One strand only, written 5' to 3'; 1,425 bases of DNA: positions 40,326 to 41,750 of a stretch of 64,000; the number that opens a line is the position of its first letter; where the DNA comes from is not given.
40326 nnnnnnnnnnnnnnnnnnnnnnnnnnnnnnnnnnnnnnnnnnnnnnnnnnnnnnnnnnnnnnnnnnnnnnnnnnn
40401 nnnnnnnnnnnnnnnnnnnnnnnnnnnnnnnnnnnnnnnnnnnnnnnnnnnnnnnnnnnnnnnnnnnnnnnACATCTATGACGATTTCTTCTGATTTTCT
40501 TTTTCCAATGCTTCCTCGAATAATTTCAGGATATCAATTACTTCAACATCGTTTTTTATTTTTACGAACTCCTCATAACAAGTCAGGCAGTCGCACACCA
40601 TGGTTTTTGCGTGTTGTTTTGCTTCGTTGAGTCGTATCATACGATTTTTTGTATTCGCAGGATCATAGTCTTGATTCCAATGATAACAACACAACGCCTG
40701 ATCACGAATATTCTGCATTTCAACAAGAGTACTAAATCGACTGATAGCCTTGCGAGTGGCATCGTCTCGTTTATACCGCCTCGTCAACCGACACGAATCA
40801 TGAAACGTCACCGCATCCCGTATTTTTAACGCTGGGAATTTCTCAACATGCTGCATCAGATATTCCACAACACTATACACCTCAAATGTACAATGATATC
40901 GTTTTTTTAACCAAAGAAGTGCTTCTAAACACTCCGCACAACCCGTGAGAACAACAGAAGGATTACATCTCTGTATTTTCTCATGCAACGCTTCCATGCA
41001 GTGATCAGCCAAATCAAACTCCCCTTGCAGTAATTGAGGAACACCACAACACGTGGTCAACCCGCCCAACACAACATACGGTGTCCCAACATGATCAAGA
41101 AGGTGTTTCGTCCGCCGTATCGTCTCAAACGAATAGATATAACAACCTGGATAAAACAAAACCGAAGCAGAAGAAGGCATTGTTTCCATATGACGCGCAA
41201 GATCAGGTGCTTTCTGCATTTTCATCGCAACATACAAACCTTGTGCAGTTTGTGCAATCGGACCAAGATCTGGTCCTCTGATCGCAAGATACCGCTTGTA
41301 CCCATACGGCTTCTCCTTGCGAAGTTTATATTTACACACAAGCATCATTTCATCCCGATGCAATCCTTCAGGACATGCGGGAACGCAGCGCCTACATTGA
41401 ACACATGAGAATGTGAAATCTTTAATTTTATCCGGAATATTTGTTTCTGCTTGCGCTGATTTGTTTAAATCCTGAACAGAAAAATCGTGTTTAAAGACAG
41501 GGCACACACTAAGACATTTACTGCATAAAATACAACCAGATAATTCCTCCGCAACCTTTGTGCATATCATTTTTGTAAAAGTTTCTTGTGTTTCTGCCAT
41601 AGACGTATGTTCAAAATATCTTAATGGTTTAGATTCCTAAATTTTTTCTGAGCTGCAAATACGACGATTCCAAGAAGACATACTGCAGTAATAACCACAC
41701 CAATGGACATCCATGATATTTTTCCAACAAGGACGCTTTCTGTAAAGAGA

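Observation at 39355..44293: Radical SAM/Cys-rich (ArsS-like) cassette in an archaeon: two glycosyltransferases, DedA, an HdrD-like CCG Fe-S protein and a DsrE-like gene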

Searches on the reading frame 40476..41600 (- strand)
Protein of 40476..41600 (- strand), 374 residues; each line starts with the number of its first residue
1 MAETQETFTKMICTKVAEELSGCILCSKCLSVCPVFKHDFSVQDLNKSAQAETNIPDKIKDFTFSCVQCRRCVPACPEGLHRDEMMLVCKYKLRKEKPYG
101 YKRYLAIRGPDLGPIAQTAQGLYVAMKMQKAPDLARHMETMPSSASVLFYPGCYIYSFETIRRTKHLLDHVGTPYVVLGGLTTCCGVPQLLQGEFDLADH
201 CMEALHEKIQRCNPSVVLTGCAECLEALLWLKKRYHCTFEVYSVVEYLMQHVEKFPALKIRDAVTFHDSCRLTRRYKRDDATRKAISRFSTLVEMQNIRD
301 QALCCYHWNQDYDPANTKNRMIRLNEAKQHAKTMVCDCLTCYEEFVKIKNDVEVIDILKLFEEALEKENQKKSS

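Call 3: search_protein_families(library=ncbifam, proteins=[window:40476-41600:-], max_evalue=0.01)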
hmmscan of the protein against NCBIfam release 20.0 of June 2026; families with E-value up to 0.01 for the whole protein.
window:40476-41600:- (374 aa): 17 families
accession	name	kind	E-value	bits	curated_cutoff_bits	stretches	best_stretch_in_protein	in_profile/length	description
NF004898.0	PRK06259.1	equivalog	1.6e-18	66.6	385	1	15-306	128-420/488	fumarate reductase (CoM/CoB) subunit TfrB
NF045663.1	diclust_near_Sec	equivalog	1e-16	60.3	530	1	63-367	352-639/759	pyridine nucleotide-disulfide oxidoreductase/dicluster-binding protein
NF045670.1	quin_L_LdhH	equivalog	1.1e-14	53.7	800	2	142-341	464-681/706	L-lactate dehydrogenase (quinone) large subunit LdhH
NF008369.0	PRK11168.1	equivalog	2.5e-12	46.4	278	2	142-366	164-400/401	anaerobic glycerol-3-phosphate dehydrogenase subunit C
NF045796.1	DsrK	equivalog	9.1e-06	24.5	400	2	52-90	106-144/453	sulfate reduction electron transfer complex DsrMKJOP subunit DsrK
TIGR02512.1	FeFe_hydrog_A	subfamily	9.5e-06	24.7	405.95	1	18-90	4-78/375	[FeFe] hydrogenase, group A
NF040763.1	FeFe_hydrog_A6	exception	1.7e-05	23.4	765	1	7-80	131-204/571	NADH-dependent [FeFe] hydrogenase, group A6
NF045874.1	Vhu_polyferre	exception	1.9e-05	23.6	600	1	21-77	87-141/381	F420-non-reducing hydrogenase associated-polyferredoxin VhuB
TIGR00314.1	cdhA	equivalog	7.5e-05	20.7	781.3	1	14-99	392-472/784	CO dehydrogenase/acetyl-CoA synthase complex subunit alpha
TIGR03379.1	glycerol3P_GlpC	equivalog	0.00022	20.1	279.9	1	20-98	4-86/397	anaerobic glycerol-3-phosphate dehydrogenase subunit GlpC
NF045724.1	ferredox_TmcB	equivalog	0.00033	19.3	735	1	256-348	307-407/430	electron transfer complex ferredoxin TmcB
TIGR01971.1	NuoI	subfamily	0.00084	18.9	113.05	1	6-78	27-95/121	NADH-quinone oxidoreductase, chain I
NF045711.1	sulf_resp_HmcF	equivalog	0.0011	17.9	750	1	193-343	254-423/457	sulfate respiration complex iron-sulfur protein HmcF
NF005745.0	PRK07569.1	equivalog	0.0029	17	333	1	22-80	147-206/238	bidirectional hydrogenase complex protein HoxU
NF006221.0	PRK08348.1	subfamily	0.0048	16.6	124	0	15-87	38-99/136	NADH-plastoquinone oxidoreductase subunit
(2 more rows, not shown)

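Call 4: search_protein_families(library=pfam, proteins=[window:40476-41600:-], max_evalue=0.01)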
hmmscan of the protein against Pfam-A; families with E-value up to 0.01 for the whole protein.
window:40476-41600:- (374 aa): 11 families
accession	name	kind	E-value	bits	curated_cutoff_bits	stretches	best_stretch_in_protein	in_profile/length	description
PF13183.11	Fer4_8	-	3.2e-09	37.6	27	1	19-80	1-68/68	4Fe-4S dicluster domain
PF02754.22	CCG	-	4.7e-08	33.5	20.6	1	147-225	1-81/85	Cysteine-rich domain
PF13237.11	Fer4_10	-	8e-08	32.5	25.5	1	18-77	4-53/53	4Fe-4S dicluster domain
PF13534.11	Fer4_17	-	2.8e-07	31.4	22.2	1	23-81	2-61/61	4Fe-4S dicluster domain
PF12838.12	Fer4_7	-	9.2e-07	29.7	27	1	23-79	2-51/52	4Fe-4S dicluster domain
PF13187.11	Fer4_9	-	0.00033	21.1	27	1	23-79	2-50/52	4Fe-4S dicluster domain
PF25160.1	LdpA_Fe-S-bd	-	0.00079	19.6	27.6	0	65-80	27-42/49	LdpA Fe-S cluster-binding domain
PF12797.12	Fer4_2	-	0.001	19.3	24.5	1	65-78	9-22/22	4Fe-4S binding domain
PF13484.11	Fer4_16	-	0.0023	19.1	30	0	66-84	2-20/66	4Fe-4S double cluster binding domain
PF12837.12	Fer4_6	-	0.0028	18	25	1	65-79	8-22/24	4Fe-4S binding domain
PF13746.11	Fer4_18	-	0.0084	16.7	27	0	54-87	49-83/114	4Fe-4S dicluster domain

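Call 23: search_solved_structures(query=window:40476-41600:-, max_evalue=0.01)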
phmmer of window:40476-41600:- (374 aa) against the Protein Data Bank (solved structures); distinct sequences matched with E-value up to 0.01: 5.
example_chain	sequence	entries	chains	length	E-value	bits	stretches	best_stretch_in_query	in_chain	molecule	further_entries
9ojn_A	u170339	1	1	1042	1e-08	37.8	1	61-342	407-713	Iron-sulfur-binding reductase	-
9sw6_G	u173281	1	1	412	0.001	21.4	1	22-78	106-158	Polyferredoxin protein MvhB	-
8a6t_A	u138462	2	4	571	0.0019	20.5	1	21-82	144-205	Electron bifurcating hydrogenase subunit HydA1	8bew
9eri_C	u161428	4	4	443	0.0031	19.8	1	15-79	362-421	Na(+)-translocating ferredoxin:NAD(+) oxidoreductase complex subunit C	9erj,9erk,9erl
9rj9_A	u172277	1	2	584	0.0082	18.4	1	20-80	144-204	Iron hydrogenase 1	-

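Call 48: find_homologous_proteins(query=window:40476-41600:-, max_evalue=0.00001)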
Query window:40476-41600:- (374 aa): 113 proteins with E <= 0.00001 among 1648 candidates.
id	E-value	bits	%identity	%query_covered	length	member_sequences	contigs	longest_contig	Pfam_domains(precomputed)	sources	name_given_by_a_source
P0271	8.8e-258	872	100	100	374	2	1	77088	PF12838.13,PF13534.12,PF02754.22,PF13237.12,PF13183.12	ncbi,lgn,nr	ncbi:MAG: (Fe-S)-binding protein [Euryarchaeota archaeon]|nr:(Fe-S)-binding protein [Euryarchaeota a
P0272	3.8e-208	709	83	97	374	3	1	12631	PF12838.13,PF13534.12,PF02754.22,PF13237.12,PF13183.12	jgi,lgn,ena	-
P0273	1.6e-157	542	63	99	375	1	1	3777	PF13484.12,PF12838.13,PF13534.12,PF02754.22,PF25160.2,PF13237.12,PF13183.12,PF13187.12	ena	-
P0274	9.3e-154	530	59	99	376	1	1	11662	PF12837.13,PF12838.13,PF13534.12,PF02754.22,PF13237.12,PF13183.12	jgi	jgi:Fe-S oxidoreductase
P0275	3.1e-151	522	60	98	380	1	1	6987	PF12838.13,PF13534.12,PF02754.22,PF13237.12,PF13183.12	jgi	jgi:Fe-S oxidoreductase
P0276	1.2e-149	517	59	99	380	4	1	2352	PF12838.13,PF02754.22,PF25160.2,PF13237.12,PF13183.12,PF13187.12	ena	-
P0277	5.8e-133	462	54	95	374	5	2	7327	PF12837.13,PF00037.33,PF13484.12,PF12838.13,PF02754.22,PF25160.2,PF13237.12,PF13183.12,PF13187.12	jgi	-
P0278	2.8e-132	459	52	97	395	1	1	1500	PF12797.13,PF12837.13,PF00037.33,PF13484.12,PF12838.13,PF02754.22,PF25160.2,PF13237.12,PF13183.12,PF13187.12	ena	-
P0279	5.0e-128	445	51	96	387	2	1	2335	PF14697.12,PF12797.13,PF12837.13,PF00037.33,PF12838.13,PF02754.22,PF25160.2,PF13237.12,PF13183.12,PF13187.12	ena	-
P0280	5.7e-123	429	50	97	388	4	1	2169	PF00037.33,PF12838.13,PF13534.12,PF02754.22,PF25160.2,PF13237.12,PF13183.12,PF13187.12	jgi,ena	-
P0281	4.9e-122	426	51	95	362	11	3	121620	PF12797.13,PF12837.13,PF00037.33,PF13484.12,PF12838.13,PF02754.22,PF25160.2,PF13237.12,PF13183.12,PF13187.12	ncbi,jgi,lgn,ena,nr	ncbi:MAG: (Fe-S)-binding protein [Candidatus Thermoplasmatota archaeon]|nr:(Fe-S)-binding protein [C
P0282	2.5e-120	420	52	94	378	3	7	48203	PF14697.12,PF12837.13,PF13484.12,PF12838.13,PF13534.12,PF12800.13,PF00037.33,PF02754.22,PF25160.2,PF13237.12,PF13183.12,PF13187.12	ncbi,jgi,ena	-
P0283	1.7e-119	417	50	98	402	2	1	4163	PF14697.12,PF12797.13,PF12837.13,PF00037.33,PF12838.13,PF13534.12,PF02754.22,PF25160.2,PF13237.12,PF13183.12,PF13187.12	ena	-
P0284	1.8e-117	411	49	97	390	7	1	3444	PF00037.33,PF13746.12,PF13484.12,PF12838.13,PF13534.12,PF02754.22,PF25160.2,PF13237.12,PF13183.12,PF13187.12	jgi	jgi:Fe-S oxidoreductase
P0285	1.6e-116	407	50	97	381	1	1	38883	PF12838.13,PF13534.12,PF02754.22,PF25160.2,PF13237.12,PF13183.12,PF13187.12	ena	-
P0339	4.9e-108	380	45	96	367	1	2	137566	PF12838.13,PF13534.12,PF02754.22,PF13237.12,PF13183.12,PF13187.12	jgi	jgi:Fe-S oxidoreductase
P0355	3.2e-106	374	46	97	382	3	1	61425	PF13534.12,PF02754.22,PF13237.12,PF13183.12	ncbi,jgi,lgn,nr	ncbi:MAG TPA: hypothetical protein DSN98_01875 [Thermoplasmata archaeon]|nr:MAG TPA: hypothetical pr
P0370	4.1e-93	330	43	96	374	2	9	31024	PF02754.22,PF13183.12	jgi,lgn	jgi:Fe-S oxidoreductase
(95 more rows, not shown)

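Call 49: find_encoding_contigs(protein=P0370, flank=10000, max_places=2)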
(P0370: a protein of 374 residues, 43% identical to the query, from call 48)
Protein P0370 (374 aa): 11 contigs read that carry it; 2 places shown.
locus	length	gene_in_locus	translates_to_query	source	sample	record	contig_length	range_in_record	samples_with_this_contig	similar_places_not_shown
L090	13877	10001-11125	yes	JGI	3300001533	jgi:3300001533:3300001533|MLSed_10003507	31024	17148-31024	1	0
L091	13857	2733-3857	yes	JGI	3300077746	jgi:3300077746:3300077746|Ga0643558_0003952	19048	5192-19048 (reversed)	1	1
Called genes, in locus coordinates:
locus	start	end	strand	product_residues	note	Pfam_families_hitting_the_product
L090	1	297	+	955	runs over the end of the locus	PF00136:DNA_pol_B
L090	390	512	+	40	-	-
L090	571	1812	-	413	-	PF21969:MGS_GT (faint), PF00535:Glycos_transf_2 (faint)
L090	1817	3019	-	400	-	-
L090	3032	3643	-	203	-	PF00702:Hydrolase, PF12710:HAD, PF08282:Hydrolase_3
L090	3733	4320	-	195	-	PF02223:Thymidylate_kin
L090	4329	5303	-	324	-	PF26466:DNA_primase_lrg_N, PF04104:DNA_primase_lrg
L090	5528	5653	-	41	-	-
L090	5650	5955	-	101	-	-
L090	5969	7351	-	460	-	PF00939:Na_sulph_symp, PF03600:CitMHS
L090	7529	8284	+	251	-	PF00535:Glycos_transf_2, PF10111:Glyco_tranf_2_2 (faint)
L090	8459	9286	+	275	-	PF12345:DUF3641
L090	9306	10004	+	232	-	PF09335:VTT_dom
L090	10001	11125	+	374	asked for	PF13183:Fer4_8 (faint), PF02754:CCG (weak)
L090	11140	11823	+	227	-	PF01983:CofC, PF09837:DUF2064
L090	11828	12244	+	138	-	-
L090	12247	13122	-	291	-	PF05048:NosD, PF13229:Beta_helix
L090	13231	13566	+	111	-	-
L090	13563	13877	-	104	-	?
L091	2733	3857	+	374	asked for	PF13183:Fer4_8 (faint), PF02754:CCG (weak)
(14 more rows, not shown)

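Call 50: find_encoding_contigs(protein=P0339, flank=10000, max_places=2)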
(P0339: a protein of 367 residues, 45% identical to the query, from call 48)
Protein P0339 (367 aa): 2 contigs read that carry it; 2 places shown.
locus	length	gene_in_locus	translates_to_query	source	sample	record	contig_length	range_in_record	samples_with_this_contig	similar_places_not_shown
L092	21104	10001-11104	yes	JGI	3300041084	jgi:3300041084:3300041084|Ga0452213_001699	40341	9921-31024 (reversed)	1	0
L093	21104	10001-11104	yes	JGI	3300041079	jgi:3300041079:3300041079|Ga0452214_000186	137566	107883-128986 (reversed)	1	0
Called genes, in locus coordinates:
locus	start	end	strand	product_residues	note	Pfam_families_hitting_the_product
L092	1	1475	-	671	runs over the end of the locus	PF13183:Fer4_8 (weak), PF01565:FAD_binding_4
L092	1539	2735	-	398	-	PF00801:PKD (weak), PF18911:PKD_4 (faint)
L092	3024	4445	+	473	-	PF27533:CapK_C (weak)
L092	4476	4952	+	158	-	PF01592:NifU_N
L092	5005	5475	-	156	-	PF05239:PRC (weak)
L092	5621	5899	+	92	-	-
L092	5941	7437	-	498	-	PF02012:BNR (faint), PF15902:Sortilin-Vps10 (faint)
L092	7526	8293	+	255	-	PF00535:Glycos_transf_2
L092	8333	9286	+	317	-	PF04055:Radical_SAM, PF12345:DUF3641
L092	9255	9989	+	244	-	PF09335:VTT_dom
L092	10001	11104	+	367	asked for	PF13187:Fer4_9 (faint), PF13237:Fer4_10 (weak), PF12838:Fer4_7, PF13183:Fer4_8, PF13534:Fer4_17 (weak), PF02754:CCG (weak)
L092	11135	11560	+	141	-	-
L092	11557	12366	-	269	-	PF05048:NosD, PF13229:Beta_helix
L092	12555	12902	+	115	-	PF02635:DsrE (weak)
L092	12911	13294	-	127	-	-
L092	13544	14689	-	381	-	PF01266:DAO (weak), PF13450:NAD_binding_8 (weak), PF13738:Pyr_redox_3 (faint)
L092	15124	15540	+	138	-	-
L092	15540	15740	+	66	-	PF12844:HTH_19, PF13560:HTH_31 (weak), PF01381:HTH_3, PF13443:HTH_26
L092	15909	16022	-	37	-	-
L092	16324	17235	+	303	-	-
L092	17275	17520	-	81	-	-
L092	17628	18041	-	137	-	-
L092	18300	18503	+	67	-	-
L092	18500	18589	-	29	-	-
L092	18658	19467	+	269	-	PF06325:PrmA (weak), PF13489:Methyltransf_23, PF01209:Ubie_methyltran, PF05175:MTS (faint), PF08241:Methyltransf_11, PF08242:Methyltransf_12, PF13649:Methyltransf_25, PF13847:Methyltransf_31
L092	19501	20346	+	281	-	PF00763:THF_DHG_CYH, PF02882:THF_DHG_CYH_C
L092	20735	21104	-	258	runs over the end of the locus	PF01061:ABC2_membrane, PF12698:ABC2_membrane_3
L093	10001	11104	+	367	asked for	PF13187:Fer4_9 (faint), PF13237:Fer4_10 (weak), PF12838:Fer4_7, PF13183:Fer4_8, PF13534:Fer4_17 (weak), PF02754:CCG (weak)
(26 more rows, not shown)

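Call 51: find_encoding_contigs(protein=P0281, flank=10000, max_places=2)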
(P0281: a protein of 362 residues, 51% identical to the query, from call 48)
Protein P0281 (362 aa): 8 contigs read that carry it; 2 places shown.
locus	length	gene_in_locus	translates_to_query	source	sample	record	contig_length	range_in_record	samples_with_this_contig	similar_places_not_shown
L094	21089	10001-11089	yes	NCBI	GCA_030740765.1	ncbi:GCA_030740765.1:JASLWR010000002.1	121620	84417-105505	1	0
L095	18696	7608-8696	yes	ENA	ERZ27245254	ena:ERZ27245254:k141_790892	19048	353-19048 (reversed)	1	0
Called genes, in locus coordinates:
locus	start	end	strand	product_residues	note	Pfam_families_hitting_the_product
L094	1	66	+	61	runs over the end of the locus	-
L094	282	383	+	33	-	PF09853:DUF2080 (weak)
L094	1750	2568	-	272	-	PF01609:DDE_Tnp_1 (weak)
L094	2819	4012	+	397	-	PF01545:Cation_efflux, PF16916:ZT_dimer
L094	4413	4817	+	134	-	PF01475:FUR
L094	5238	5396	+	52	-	PF00301:Rubredoxin, PF21349:RUBY_RBDX (faint)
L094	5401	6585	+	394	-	PF00753:Lactamase_B, PF19583:ODP, PF00258:Flavodoxin_1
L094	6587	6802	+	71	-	PF13237:Fer4_10 (weak)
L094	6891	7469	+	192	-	PF02525:Flavodoxin_2 (weak), PF03358:FMN_red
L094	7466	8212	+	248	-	PF00535:Glycos_transf_2, PF10111:Glyco_tranf_2_2 (faint)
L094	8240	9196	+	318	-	PF04055:Radical_SAM, PF12345:DUF3641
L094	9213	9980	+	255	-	PF09335:VTT_dom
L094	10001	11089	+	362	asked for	PF00037:Fer4 (weak), PF12797:Fer4_2 (faint), PF12837:Fer4_6 (weak), PF12838:Fer4_7, PF13183:Fer4_8 (weak), PF13187:Fer4_9, PF13237:Fer4_10, PF02754:CCG (weak), +2 more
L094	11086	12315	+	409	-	PF01134:GIDA (faint), PF01262:AlaDh_PNT_C (faint), PF01266:DAO (faint), PF03486:HI0933_like (faint), PF07992:Pyr_redox_2, PF13450:NAD_binding_8 (faint), PF13738:Pyr_redox_3, PF00070:Pyr_redox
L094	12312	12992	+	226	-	PF01983:CofC, PF09837:DUF2064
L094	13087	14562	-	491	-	PF07992:Pyr_redox_2, PF00070:Pyr_redox, PF02852:Pyr_redox_dim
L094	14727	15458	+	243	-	PF18735:HEPN_RiboL-PSP (weak)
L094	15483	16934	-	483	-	PF01022:HTH_5 (weak), PF00989:PAS, PF08448:PAS_4, PF13188:PAS_8 (faint), PF24820:Diguanyl_cycl_sensor (faint), PF13426:PAS_9, PF08447:PAS_3, PF00989:PAS (weak)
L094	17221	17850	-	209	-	PF00665:rve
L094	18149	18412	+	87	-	-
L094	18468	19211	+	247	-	PF13531:SBP_bac_11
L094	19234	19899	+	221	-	PF13531:SBP_bac_11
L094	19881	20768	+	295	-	PF03773:ArsP_1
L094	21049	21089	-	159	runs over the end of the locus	-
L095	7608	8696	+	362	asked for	PF00037:Fer4 (weak), PF12797:Fer4_2 (faint), PF12837:Fer4_6 (weak), PF12838:Fer4_7, PF13183:Fer4_8 (weak), PF13187:Fer4_9, PF13237:Fer4_10, PF02754:CCG (weak), +2 more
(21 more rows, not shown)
